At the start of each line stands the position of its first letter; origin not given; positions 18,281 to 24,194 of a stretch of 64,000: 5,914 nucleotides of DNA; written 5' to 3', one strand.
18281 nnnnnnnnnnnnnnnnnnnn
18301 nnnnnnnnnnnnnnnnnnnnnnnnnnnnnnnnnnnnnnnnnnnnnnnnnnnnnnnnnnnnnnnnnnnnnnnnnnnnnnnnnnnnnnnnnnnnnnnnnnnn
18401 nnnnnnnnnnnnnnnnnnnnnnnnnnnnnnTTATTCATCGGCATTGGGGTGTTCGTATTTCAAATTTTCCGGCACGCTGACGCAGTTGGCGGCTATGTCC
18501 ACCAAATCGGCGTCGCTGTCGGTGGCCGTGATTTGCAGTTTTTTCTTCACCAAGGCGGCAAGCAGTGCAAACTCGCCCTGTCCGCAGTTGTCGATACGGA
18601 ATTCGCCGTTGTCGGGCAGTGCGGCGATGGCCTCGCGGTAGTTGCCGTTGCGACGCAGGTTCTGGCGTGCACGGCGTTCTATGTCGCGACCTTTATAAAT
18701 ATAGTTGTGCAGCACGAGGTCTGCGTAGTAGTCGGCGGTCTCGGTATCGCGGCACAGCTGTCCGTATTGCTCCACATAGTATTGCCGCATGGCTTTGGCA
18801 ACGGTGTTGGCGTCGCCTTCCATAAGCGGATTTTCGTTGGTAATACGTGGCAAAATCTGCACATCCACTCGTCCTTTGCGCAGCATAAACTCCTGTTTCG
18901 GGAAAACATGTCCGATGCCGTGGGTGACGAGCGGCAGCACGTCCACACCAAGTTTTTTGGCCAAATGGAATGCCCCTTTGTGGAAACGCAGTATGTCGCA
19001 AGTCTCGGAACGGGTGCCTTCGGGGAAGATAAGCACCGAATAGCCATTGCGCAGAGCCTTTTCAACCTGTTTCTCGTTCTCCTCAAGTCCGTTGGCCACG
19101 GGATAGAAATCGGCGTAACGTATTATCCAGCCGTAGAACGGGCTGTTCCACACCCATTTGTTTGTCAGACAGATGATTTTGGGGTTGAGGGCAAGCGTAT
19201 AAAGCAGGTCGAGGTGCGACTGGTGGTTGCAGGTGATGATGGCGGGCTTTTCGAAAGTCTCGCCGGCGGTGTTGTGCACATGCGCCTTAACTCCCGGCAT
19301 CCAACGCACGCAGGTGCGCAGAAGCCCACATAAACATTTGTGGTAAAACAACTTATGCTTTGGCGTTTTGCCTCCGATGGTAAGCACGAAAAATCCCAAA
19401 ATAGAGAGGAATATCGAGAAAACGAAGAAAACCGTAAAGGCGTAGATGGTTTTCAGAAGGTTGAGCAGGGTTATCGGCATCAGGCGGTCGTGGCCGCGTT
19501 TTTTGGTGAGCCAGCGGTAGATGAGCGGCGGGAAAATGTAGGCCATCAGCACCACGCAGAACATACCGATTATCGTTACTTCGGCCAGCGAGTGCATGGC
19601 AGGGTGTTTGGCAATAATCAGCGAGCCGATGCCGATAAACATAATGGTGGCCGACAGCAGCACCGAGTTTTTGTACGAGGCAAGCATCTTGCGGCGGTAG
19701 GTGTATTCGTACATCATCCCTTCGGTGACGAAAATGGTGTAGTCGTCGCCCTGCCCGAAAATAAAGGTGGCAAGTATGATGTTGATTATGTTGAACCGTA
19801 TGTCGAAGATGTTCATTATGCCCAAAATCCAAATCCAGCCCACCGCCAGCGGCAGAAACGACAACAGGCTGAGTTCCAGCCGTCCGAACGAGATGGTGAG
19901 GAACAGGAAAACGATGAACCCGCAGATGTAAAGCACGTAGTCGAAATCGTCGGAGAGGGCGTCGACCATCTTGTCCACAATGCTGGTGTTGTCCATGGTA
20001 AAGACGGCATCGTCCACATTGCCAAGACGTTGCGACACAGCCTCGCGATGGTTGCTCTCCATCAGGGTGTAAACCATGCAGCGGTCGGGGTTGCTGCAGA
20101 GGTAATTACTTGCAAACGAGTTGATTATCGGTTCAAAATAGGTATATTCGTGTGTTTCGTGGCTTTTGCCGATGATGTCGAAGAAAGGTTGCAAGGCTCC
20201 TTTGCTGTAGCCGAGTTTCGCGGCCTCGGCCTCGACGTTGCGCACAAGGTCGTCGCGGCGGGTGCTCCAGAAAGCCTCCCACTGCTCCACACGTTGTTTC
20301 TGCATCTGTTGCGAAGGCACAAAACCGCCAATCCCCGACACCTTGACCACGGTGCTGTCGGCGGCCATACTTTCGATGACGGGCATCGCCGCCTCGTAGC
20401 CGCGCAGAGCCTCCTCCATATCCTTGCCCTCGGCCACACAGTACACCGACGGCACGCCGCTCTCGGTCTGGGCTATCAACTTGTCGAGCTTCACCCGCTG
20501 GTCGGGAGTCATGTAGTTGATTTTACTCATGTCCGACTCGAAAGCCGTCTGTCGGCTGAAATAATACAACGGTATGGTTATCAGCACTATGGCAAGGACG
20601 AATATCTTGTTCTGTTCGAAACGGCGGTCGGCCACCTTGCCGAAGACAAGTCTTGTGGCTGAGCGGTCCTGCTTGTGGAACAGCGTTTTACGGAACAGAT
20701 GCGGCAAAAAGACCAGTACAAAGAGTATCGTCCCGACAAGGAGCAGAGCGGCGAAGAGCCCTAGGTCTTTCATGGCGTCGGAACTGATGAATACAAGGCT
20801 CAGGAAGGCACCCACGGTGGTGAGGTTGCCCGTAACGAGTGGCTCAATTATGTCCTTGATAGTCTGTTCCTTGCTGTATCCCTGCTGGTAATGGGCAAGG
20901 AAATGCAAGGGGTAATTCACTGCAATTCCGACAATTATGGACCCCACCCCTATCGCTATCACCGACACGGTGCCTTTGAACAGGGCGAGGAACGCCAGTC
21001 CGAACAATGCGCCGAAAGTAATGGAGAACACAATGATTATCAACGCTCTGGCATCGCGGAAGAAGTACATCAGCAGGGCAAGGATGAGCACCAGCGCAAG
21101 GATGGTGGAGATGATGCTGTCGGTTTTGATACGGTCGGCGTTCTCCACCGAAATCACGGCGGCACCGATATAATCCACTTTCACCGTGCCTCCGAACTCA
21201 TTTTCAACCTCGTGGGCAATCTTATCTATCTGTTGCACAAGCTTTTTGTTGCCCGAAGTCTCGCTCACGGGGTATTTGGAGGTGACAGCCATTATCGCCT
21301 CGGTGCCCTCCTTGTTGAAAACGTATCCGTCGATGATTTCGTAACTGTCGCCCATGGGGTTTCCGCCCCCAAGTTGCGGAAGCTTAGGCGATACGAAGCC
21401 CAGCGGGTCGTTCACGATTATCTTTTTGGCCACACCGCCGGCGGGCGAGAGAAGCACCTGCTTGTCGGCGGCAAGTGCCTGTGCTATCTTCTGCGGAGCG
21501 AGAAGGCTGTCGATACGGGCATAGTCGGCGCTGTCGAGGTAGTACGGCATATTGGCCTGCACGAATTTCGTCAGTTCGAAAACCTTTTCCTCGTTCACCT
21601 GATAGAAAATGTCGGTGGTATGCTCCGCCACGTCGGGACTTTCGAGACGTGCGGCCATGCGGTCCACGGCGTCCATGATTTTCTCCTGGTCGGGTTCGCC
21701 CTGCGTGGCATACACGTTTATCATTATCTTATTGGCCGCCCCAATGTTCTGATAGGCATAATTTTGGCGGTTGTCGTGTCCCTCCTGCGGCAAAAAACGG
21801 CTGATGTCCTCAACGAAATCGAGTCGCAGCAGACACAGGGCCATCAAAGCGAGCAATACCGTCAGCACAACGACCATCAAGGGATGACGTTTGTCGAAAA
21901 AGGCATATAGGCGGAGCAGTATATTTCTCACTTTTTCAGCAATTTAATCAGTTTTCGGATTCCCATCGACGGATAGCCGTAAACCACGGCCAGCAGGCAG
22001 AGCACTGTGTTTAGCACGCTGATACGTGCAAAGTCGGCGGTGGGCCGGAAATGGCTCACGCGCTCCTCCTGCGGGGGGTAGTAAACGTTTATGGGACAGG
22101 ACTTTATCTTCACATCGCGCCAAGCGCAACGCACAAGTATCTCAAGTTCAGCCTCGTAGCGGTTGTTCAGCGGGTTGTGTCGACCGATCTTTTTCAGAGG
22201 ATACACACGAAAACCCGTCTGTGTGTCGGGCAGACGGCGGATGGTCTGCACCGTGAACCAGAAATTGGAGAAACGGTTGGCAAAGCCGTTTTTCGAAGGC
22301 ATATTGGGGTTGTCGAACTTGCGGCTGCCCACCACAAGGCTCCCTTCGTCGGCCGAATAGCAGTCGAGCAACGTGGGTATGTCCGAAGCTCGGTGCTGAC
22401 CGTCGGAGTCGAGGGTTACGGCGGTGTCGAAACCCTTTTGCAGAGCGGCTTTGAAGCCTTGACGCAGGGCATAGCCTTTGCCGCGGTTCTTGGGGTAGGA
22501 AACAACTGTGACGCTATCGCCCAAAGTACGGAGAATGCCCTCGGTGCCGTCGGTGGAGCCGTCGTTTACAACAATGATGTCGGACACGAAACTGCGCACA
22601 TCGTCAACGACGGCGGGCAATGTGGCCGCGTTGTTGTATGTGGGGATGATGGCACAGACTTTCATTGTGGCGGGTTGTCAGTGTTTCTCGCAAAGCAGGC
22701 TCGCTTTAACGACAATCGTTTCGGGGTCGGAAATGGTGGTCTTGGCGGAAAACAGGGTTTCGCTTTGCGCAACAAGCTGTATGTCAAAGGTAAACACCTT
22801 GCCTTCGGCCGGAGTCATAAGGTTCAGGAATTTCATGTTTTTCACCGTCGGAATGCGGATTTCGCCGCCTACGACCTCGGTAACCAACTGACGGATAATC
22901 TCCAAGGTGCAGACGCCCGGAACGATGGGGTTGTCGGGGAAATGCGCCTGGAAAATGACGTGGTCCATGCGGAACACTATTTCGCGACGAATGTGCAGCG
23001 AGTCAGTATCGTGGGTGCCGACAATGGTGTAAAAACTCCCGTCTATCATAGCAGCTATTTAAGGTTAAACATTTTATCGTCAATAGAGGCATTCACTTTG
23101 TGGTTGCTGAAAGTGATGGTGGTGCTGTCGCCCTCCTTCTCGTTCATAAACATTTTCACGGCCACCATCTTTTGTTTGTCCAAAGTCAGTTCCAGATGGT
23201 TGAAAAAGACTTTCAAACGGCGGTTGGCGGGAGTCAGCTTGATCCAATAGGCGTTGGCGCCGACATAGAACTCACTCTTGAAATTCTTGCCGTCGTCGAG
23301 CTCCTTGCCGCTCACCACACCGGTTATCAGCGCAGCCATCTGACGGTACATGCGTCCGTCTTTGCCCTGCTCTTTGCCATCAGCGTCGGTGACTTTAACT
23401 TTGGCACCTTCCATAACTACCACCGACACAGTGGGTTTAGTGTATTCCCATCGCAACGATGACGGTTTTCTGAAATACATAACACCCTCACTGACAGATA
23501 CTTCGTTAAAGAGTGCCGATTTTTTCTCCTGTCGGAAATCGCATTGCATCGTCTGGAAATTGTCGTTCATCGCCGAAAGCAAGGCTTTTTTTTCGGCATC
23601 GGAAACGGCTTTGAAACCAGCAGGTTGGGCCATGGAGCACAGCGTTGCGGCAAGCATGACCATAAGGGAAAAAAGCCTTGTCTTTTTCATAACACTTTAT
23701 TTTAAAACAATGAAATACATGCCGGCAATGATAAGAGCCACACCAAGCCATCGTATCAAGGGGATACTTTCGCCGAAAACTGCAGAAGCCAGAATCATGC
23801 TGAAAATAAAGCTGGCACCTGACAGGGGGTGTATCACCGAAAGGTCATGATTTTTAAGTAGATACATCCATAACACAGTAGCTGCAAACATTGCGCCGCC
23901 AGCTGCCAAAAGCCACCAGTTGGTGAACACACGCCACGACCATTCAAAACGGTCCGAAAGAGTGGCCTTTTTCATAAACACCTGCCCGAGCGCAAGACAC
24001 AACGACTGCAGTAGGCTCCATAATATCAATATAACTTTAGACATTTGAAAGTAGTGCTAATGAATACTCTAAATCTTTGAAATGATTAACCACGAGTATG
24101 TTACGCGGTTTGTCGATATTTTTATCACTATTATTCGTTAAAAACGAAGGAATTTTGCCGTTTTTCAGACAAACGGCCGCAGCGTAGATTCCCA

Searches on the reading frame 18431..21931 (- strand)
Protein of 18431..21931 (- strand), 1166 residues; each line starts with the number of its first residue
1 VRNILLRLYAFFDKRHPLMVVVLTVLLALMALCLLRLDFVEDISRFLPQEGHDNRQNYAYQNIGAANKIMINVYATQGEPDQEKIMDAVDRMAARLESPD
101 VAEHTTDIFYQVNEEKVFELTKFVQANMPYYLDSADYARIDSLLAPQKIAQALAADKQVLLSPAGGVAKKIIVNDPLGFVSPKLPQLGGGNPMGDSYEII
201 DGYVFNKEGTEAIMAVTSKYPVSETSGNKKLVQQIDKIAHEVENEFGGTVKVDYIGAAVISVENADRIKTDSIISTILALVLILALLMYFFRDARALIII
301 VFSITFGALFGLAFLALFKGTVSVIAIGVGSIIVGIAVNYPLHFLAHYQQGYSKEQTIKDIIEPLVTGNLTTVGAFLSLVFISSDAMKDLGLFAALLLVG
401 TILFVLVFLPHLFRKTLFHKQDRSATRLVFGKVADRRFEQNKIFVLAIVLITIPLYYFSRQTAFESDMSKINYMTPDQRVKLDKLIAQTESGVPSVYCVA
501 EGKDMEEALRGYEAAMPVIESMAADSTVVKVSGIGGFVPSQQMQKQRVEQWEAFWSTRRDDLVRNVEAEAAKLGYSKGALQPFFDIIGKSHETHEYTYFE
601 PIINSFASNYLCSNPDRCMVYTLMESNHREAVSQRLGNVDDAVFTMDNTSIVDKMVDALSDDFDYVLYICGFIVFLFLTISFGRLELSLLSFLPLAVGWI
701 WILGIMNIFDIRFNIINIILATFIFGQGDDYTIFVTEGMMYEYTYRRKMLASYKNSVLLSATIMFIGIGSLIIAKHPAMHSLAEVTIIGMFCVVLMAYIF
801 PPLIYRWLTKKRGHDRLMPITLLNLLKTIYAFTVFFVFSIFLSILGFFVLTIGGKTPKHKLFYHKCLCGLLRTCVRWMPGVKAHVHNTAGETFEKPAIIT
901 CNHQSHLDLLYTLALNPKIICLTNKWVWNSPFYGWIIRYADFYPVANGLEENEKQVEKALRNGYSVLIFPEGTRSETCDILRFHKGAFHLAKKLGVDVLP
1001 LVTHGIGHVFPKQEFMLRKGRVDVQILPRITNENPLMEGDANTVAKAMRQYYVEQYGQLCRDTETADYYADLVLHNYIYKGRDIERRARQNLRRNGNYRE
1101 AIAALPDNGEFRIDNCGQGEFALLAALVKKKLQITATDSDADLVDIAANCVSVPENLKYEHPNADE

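Call 3: search_protein_families(library=pfam, proteins=[window:18431-21931:-], max_evalue=0.01)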
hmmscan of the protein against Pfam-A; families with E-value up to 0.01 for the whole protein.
window:18431-21931:- (1166 aa): 2 families
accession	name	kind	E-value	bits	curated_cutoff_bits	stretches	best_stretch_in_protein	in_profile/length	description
PF01553.26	Acyltransferase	-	8.6e-21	74.6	23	1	894-1002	13-130/132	Acyltransferase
PF03176.21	MMPL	-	7.9e-12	45.2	20.5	2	200-412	76-298/333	MMPL family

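Call 5: search_protein_families(library=ncbifam, proteins=[window:18431-21931:-], max_evalue=0.01)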
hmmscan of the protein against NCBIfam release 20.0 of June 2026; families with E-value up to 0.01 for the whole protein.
window:18431-21931:- (1166 aa): 13 families
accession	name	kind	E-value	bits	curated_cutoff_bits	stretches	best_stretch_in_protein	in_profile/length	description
TIGR00921.1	2A067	subfamily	4.1e-33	114.4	351.9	2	232-412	542-730/733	hydrophobe/amphiphile efflux-3 (HAE3) family transporter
TIGR03480.1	HpnN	hypoth_equivalog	8e-32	110.1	751.85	2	14-545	10-543/862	hopanoid biosynthesis associated RND transporter like protein HpnN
TIGR00530.1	AGP_acyltrn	subfamily_domain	1.6e-20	73.2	102.95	1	880-1002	1-128/130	1-acylglycerol-3-phosphate O-acyltransferase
NF045600.2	BstA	equivalog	6.5e-16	57.4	1400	2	675-812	763-901/903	sterol transporter cytoplasmic membrane protein BstA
TIGR00833.1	actII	subfamily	1.3e-15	56.8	874.7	2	222-456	124-377/910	MMPL family RND transporter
NF052374.1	HopndTporHpnN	equivalog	2e-14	52.7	1100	2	13-546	12-547/858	hopanoid transporter HpnN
NF006386.0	PRK08633.1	equivalog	1.6e-10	39.4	1221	1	894-1006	440-554/1147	acyl-[ACP]--phospholipid O-acyltransferase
NF011593.0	PRK15018.1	equivalog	1.1e-09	38.4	501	1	829-1030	4-204/245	1-acylglycerol-3-phosphate O-acyltransferase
NF005959.0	PRK08043.1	equivalog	1.1e-08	33.8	886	1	871-1031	6-161/719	bifunctional acyl-ACP--phospholipid O-acyltransferase/long-chain-fatty-acid--ACP ligase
NF052552.1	LyOrLpactfOlsARHOCB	equivalog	4.1e-08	32.5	300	1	886-988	77-181/271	lyso-ornithine lipid O-acyltransferase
NF052553.1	LyOrLpactfOlsABRUA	equivalog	1.3e-07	31.1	300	1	832-991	11-164/263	lyso-ornithine lipid O-acyltransferase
NF005291.0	PRK06814.1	equivalog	3.5e-07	28.5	1349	1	839-1008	408-568/1140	acyl-[ACP]--phospholipid O-acyltransferase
NF010621.0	PRK14014.1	domain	0.0079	15.3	186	0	822-914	16-106/301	acetyltransferase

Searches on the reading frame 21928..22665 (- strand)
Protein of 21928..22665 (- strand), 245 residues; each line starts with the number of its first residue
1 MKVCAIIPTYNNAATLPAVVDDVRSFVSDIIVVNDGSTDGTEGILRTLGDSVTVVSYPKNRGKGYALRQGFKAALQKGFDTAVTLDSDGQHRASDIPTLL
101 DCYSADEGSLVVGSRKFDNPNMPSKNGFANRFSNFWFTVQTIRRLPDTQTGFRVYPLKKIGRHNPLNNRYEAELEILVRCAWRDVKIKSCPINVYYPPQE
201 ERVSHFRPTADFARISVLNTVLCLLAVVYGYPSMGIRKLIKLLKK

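Call 3: search_protein_families(library=pfam, proteins=[window:21928-22665:-], max_evalue=0.01)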
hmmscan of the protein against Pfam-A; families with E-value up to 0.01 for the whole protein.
window:21928-22665:- (245 aa): 2 families
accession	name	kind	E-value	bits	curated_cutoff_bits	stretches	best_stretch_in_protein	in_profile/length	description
PF00535.33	Glycos_transf_2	-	9.1e-23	81.5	23.3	1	5-127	2-127/168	Glycosyl transferase family 2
PF13704.12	Glyco_tranf_2_4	-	0.00022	22.1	27.5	1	11-72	2-63/98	Glycosyl transferase family 2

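Call 5: search_protein_families(library=ncbifam, proteins=[window:21928-22665:-], max_evalue=0.01)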
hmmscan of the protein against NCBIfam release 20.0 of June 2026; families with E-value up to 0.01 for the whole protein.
window:21928-22665:- (245 aa): 18 families
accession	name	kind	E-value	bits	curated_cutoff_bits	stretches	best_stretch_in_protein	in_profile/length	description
TIGR04182.1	glyco_TIGR04182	equivalog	8.5e-25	87.7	325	1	2-216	1-211/293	S-layer glycoprotein N-glycosyltransferase AglJ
NF058614.1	PPMAGASynPpgS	equivalog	8.4e-22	77.7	370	1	4-156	3-158/226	polyprenyl-phospho-N-acetylgalactosaminyl synthase PpgS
NF041391.1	DPhHxTase_Halo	equivalog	8.8e-15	54.3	375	1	9-194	3-183/213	dolichyl-phosphate hexose transferase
TIGR03937.1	PgaC_IcaA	equivalog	6e-09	35.4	422.3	1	2-88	46-135/407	poly-beta-1,6-N-acetyl-D-glucosamine synthase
NF007986.1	PRK10714.1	equivalog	2.3e-08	33.4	529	1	2-155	7-164/316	undecaprenyl-phosphate 4-deoxy-4-formamido-L-arabinose transferase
NF047588.1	GlcsyltransPgfSStrep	equivalog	3.6e-08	33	500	1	1-158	1-162/308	glycosyltransferase PgfS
TIGR04283.1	glyco_like_mftF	equivalog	4.3e-08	33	182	1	6-74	4-71/221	TIGR04283 family arsenosugar biosynthesis glycosyltransferase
NF041865.1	EpsU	equivalog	8.6e-08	31.6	700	1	6-90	44-134/394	exopolysaccharide biosynthesis GT2 family glycosyltransferase EpsU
NF010496.0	PRK13915.1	equivalog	2.5e-06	26.8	262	1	2-90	32-128/307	glucosyl-3-phosphoglycerate synthase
NF041875.1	EPS_EpsD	equivalog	5.1e-06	26.1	370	1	5-113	3-114/325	exopolysaccharide biosynthesis glycosyltransferase EpsD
TIGR03965.1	mycofact_glyco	equivalog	2.2e-05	23.5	280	1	3-94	76-170/467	mycofactocin biosynthesis glycosyltransferase MftF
TIGR03469.1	HpnB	hypoth_equivalog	3.4e-05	23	379.25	1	2-111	45-168/386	hopene-associated glycosyltransferase HpnB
TIGR01556.1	rhamnosyltran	subfamily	6.2e-05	22.3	200.55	1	16-119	10-115/281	rhamnosyltransferase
NF007482.0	PRK10073.1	equivalog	0.00033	19.8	423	1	2-75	7-85/334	glycosyltransferase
NF050113.1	gal_furan_GlfT1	equivalog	0.00044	19.6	330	1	5-128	3-128/290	galactofuranosyltransferase GlfT1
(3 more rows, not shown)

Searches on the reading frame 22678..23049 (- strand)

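Call 3: search_protein_families(library=pfam, proteins=[window:22678-23049:-], max_evalue=0.01)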
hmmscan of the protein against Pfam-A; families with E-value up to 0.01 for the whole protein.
window:22678-23049:- (123 aa): 2 families
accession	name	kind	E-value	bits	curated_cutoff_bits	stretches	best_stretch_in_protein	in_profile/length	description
PF07977.19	FabA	-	3.3e-06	27.2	23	1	27-73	34-80/138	FabA-like domain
PF21089.3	PKS_DH_N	-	0.00026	21.3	27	1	27-96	30-92/103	Polyketide synthase dehydratase domain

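Call 5: search_protein_families(library=ncbifam, proteins=[window:22678-23049:-], max_evalue=0.01)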
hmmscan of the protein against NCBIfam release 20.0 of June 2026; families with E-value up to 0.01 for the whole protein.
window:22678-23049:- (123 aa): 6 families
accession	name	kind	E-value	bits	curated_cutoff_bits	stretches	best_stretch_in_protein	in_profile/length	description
TIGR01750.1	fabZ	equivalog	7.1e-07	29.2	155.15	1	29-120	40-139/141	3-hydroxyacyl-ACP dehydratase FabZ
NF000582.1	PRK00006.1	equivalog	1.1e-06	28.7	113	1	28-120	38-135/137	3-hydroxyacyl-ACP dehydratase FabZ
NF003509.0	PRK05174.1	equivalog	6.8e-06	26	124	1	19-93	54-134/172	bifunctional 3-hydroxydecanoyl-ACP dehydratase/trans-2-decenoyl-ACP isomerase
NF009667.0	PRK13188.1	equivalog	4.4e-05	22.3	465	1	28-59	358-389/464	bifunctional UDP-3-O-[3-hydroxymyristoyl] N-acetylglucosamine deacetylase/3-hydroxyacyl-ACP dehydratase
TIGR01749.1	fabA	equivalog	0.00011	22.2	238.15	1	18-92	50-128/169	3-hydroxyacyl-[acyl-carrier-protein] dehydratase FabA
NF058663.1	cispen_cyc_AmcE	equivalog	0.0049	16.9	140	1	34-120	48-142/153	cispentacin biosynthesis cyclizing decarboxylase AmcE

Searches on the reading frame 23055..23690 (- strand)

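Call 3: search_protein_families(library=pfam, proteins=[window:23055-23690:-], max_evalue=0.01)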
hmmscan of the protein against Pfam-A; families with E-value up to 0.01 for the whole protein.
window:23055-23690:- (211 aa): 2 families
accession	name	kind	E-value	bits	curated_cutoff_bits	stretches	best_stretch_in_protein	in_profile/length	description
PF03548.22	LolA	-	3.6e-23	82.5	23.6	1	44-210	2-164/165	Outer membrane lipoprotein carrier protein LolA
PF17131.11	LolA_like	-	0.0013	18.8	30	0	173-210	141-179/184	Outer membrane lipoprotein-sorting protein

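Call 5: search_protein_families(library=ncbifam, proteins=[window:23055-23690:-], max_evalue=0.01)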
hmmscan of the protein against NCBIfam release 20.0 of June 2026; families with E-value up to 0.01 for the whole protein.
window:23055-23690:- (211 aa): 6 families
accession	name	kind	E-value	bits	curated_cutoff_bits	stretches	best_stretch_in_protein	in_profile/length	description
NF053544.1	LolA2_flexi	equivalog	3.6e-47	160.4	125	1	5-209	2-207/208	flexirubin biosynthesis/transport protein LolA2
TIGR00547.2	lolA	equivalog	1.9e-20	73.2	112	1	17-209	9-190/202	outer membrane lipoprotein periplasmic chaperone LolA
NF000663.1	PRK00031.2-1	exception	1.5e-10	40.8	120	1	37-103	12-76/168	LolA-like outer membrane lipoprotein chaperone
NF000661.0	PRK00031.1-3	equivalog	1.2e-08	34.6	255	1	20-209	24-213/225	outer membrane lipoprotein chaperone LolA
NF053572.1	LolA1_Flavo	equivalog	1.2e-05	25.1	100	1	144-209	136-199/214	outer membrane lipoprotein periplasmic chaperone LolA1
NF000666.0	PRK00031.2-4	equivalog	2.6e-05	24.1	157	1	40-102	16-76/170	outer membrane lipoprotein chaperone LolA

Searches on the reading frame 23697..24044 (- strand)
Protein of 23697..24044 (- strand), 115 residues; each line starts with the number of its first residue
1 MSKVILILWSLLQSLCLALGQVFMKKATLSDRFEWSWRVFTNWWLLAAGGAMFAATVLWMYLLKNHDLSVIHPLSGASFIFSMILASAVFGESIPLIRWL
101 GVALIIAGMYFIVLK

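Call 3: search_protein_families(library=pfam, proteins=[window:23697-24044:-], max_evalue=0.01)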
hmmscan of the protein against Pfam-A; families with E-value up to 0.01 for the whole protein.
window:23697-24044:- (115 aa): 2 families
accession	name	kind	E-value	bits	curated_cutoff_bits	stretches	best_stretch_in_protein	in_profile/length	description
PF00892.27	EamA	-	1.5e-08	35.5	28.2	1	9-113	36-134/135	EamA-like transporter family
PF10639.15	TMEM234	-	4.8e-05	23.9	30.1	1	39-113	38-113/113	Putative transmembrane family 234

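Call 5: search_protein_families(library=ncbifam, proteins=[window:23697-24044:-], max_evalue=0.01)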
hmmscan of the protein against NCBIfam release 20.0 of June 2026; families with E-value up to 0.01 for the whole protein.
window:23697-24044:- (115 aa): 4 families
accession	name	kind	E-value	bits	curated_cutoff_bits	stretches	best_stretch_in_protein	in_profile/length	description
TIGR00950.1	2A78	equivalog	2.8e-09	36.8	230.2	1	53-108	207-262/264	carboxylate/amino acid/amine transporter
NF011625.2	PRK15051.1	equivalog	1.1e-08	35.2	92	1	8-110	4-105/111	4-amino-4-deoxy-L-arabinose-phosphoundecaprenol flippase subunit ArnE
TIGR03340.1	phn_DUF6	hypoth_equivalog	5.9e-05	22.9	288.15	1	7-113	31-134/281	phosphonate utilization associated putative membrane protein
NF002816.2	PRK02971.1-2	equivalog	0.0024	18.3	99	1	29-113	29-117/120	4-amino-4-deoxy-L-arabinose-phosphoundecaprenol flippase subunit ArnF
